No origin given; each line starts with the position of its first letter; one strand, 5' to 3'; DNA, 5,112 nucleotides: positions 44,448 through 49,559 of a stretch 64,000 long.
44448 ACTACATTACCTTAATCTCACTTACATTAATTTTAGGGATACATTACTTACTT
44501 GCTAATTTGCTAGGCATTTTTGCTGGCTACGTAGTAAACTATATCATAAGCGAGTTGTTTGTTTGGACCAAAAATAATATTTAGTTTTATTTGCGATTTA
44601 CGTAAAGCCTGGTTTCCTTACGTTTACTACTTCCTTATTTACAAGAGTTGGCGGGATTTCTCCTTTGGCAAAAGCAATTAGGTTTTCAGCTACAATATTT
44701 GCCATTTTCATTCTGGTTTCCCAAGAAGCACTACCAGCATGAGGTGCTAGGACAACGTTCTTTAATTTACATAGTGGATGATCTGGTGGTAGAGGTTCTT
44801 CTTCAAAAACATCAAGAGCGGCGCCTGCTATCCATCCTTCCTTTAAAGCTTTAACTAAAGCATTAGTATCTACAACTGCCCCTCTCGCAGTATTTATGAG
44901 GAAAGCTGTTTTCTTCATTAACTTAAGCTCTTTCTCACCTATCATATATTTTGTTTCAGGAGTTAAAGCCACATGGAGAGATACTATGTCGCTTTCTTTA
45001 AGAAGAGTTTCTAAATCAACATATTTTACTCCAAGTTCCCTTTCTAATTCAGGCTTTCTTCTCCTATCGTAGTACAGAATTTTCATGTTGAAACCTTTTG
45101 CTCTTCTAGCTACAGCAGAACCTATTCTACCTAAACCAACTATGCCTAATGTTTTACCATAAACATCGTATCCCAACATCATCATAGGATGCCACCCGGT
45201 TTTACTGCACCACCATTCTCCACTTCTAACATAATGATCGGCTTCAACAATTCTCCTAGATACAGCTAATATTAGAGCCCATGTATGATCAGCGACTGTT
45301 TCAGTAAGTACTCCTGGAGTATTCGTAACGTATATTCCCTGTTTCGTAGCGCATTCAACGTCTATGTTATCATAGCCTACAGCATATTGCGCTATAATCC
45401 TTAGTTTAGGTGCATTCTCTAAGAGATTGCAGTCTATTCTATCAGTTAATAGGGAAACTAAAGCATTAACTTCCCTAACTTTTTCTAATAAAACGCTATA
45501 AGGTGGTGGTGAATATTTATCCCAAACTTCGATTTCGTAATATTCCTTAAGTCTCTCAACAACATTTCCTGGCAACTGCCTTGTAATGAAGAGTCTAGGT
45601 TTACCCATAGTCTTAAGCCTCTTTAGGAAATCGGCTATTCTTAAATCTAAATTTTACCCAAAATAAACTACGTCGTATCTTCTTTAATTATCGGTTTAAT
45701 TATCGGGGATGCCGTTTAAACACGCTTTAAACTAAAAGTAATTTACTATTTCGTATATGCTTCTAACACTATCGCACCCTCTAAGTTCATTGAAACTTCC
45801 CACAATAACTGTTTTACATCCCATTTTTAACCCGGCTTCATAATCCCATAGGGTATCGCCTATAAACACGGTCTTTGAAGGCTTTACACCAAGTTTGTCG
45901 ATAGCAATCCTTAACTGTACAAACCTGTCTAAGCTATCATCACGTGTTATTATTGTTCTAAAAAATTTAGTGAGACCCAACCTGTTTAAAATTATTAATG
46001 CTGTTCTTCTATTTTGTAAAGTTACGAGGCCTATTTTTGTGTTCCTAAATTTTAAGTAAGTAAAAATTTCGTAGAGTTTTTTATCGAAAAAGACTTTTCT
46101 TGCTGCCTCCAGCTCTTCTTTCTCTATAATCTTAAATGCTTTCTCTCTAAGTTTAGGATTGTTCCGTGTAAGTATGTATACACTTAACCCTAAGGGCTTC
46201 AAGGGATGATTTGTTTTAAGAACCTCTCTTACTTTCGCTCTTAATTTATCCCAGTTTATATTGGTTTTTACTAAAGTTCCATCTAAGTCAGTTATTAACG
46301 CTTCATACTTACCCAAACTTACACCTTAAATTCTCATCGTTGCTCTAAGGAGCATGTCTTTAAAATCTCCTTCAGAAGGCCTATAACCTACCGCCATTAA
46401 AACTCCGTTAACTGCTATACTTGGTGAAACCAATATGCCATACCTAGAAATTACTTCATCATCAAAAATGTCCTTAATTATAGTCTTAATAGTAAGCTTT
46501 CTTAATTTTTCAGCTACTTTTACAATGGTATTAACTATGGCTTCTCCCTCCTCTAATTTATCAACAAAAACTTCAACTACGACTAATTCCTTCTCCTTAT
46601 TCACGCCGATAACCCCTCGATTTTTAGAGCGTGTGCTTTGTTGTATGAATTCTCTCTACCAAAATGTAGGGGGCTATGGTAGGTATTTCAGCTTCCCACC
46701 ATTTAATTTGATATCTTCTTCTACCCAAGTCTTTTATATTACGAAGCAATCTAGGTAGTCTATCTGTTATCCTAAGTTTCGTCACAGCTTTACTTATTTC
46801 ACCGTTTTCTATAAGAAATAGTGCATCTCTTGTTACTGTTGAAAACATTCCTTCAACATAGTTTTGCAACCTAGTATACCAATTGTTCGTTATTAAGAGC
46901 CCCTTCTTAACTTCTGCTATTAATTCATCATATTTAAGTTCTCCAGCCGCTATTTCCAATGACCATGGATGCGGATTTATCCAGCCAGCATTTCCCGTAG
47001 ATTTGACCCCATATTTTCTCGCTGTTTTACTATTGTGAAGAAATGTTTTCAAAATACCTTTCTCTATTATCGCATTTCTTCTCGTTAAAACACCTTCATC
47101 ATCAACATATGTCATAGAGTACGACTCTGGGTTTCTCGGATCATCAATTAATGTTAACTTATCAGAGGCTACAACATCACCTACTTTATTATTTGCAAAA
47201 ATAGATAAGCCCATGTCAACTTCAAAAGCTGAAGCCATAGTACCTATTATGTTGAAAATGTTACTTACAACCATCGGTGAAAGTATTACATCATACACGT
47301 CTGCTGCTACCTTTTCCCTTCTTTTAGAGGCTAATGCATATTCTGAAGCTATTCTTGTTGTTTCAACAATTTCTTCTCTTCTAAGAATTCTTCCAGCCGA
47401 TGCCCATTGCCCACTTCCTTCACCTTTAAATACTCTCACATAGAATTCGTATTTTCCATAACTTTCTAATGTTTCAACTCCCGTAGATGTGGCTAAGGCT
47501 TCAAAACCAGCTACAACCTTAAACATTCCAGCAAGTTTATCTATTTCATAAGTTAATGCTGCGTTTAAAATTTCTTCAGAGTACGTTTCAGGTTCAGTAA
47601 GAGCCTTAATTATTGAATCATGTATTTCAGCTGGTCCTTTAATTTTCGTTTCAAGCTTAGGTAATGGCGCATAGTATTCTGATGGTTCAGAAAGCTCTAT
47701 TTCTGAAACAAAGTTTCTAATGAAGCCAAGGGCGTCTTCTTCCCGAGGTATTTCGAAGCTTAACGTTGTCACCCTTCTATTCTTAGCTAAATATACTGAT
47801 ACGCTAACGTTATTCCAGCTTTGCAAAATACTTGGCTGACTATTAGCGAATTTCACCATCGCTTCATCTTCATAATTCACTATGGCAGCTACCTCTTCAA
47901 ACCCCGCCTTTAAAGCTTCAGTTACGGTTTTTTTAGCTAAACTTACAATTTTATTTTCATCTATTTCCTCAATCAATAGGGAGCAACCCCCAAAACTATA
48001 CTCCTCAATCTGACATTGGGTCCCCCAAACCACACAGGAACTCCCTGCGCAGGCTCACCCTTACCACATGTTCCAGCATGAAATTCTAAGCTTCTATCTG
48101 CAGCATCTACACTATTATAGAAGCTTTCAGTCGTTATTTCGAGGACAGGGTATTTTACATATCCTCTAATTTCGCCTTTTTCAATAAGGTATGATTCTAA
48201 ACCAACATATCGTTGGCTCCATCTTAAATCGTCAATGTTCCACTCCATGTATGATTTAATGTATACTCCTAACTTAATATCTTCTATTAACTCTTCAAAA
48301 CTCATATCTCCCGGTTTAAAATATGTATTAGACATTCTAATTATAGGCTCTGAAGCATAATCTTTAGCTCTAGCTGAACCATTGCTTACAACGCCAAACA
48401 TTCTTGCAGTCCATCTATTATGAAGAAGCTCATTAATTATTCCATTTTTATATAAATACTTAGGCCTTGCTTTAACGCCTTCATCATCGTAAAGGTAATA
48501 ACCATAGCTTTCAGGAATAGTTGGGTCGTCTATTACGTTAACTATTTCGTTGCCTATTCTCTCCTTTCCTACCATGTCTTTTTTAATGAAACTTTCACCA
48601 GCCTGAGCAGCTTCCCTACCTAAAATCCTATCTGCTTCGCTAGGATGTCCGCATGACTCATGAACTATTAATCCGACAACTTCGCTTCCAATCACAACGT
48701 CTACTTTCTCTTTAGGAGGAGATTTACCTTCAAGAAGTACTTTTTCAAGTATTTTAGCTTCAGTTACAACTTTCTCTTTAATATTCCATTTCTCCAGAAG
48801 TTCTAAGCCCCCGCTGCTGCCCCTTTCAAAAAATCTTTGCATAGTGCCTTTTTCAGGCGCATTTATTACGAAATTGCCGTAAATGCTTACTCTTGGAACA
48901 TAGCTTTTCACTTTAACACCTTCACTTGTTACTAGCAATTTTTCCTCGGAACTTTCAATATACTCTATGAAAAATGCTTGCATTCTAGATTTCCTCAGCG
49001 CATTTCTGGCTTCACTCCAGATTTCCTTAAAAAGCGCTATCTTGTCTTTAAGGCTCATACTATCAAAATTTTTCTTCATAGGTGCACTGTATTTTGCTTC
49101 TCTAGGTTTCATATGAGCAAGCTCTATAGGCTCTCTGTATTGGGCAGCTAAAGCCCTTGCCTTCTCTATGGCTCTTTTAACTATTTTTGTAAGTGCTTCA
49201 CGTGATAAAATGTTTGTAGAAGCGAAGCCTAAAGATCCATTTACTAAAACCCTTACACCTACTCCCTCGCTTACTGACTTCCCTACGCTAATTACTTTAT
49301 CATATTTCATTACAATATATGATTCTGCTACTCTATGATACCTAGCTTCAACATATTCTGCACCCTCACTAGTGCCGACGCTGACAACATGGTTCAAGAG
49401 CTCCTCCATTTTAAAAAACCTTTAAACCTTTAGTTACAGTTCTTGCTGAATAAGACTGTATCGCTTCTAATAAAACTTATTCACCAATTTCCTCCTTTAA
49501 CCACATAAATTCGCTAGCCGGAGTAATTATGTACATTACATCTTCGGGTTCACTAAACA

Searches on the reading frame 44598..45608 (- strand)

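Call 84: search_protein_families(library=pfam, proteins=[window:44598-45608:-], max_evalue=0.00001)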
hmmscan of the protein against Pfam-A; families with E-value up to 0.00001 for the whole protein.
window:44598-45608:- (336 aa): 2 families
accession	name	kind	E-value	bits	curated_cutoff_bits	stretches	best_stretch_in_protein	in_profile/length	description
PF02826.25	2-Hacid_dh_C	-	6.2e-72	241.1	25.1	1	111-292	2-178/178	D-isomer specific 2-hydroxyacid dehydrogenase, NAD binding domain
PF00389.36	2-Hacid_dh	-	4.8e-35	120.6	24.6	1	8-324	3-134/134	D-isomer specific 2-hydroxyacid dehydrogenase, catalytic domain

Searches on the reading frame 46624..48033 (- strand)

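Call 84: search_protein_families(library=pfam, proteins=[window:46624-48033:-], max_evalue=0.00001)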
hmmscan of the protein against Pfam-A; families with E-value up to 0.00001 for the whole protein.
window:46624-48033:- (469 aa): 1 family
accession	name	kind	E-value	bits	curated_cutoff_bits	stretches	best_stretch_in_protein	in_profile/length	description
PF19289.4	PmbA_TldD_3rd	-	9.9e-61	205.1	22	1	246-464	3-218/220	PmbA/TldA metallopeptidase C-terminal domain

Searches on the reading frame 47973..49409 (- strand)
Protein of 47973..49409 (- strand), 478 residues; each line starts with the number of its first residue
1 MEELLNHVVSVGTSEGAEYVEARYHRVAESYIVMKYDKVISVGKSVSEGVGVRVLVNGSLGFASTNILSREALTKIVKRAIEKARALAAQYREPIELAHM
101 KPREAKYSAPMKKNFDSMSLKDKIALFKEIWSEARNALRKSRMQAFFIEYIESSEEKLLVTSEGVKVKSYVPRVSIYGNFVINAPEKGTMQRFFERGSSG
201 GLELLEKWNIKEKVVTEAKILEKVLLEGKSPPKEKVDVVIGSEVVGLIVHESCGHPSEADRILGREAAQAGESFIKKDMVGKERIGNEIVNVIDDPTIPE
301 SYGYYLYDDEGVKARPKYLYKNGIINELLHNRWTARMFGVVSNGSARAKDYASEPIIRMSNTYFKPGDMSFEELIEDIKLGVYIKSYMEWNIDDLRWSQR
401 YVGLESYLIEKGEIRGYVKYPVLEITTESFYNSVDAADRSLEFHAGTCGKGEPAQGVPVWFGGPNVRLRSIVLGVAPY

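Call 84: search_protein_families(library=pfam, proteins=[window:47973-49409:-], max_evalue=0.00001)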
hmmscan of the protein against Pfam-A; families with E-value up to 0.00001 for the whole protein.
window:47973-49409:- (478 aa): 3 families
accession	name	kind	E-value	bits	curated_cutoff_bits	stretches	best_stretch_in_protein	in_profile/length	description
PF19289.4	PmbA_TldD_3rd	-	1.2e-50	172.2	22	1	234-471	2-216/220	PmbA/TldA metallopeptidase C-terminal domain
PF01523.21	PmbA_TldD_1st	-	2.9e-13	50.2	20.9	1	20-84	1-65/65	PmbA/TldA metallopeptidase domain 1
PF19290.4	PmbA_TldD_2nd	-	8.8e-13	49.1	20.9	1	114-220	2-107/109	PmbA/TldA metallopeptidase central domain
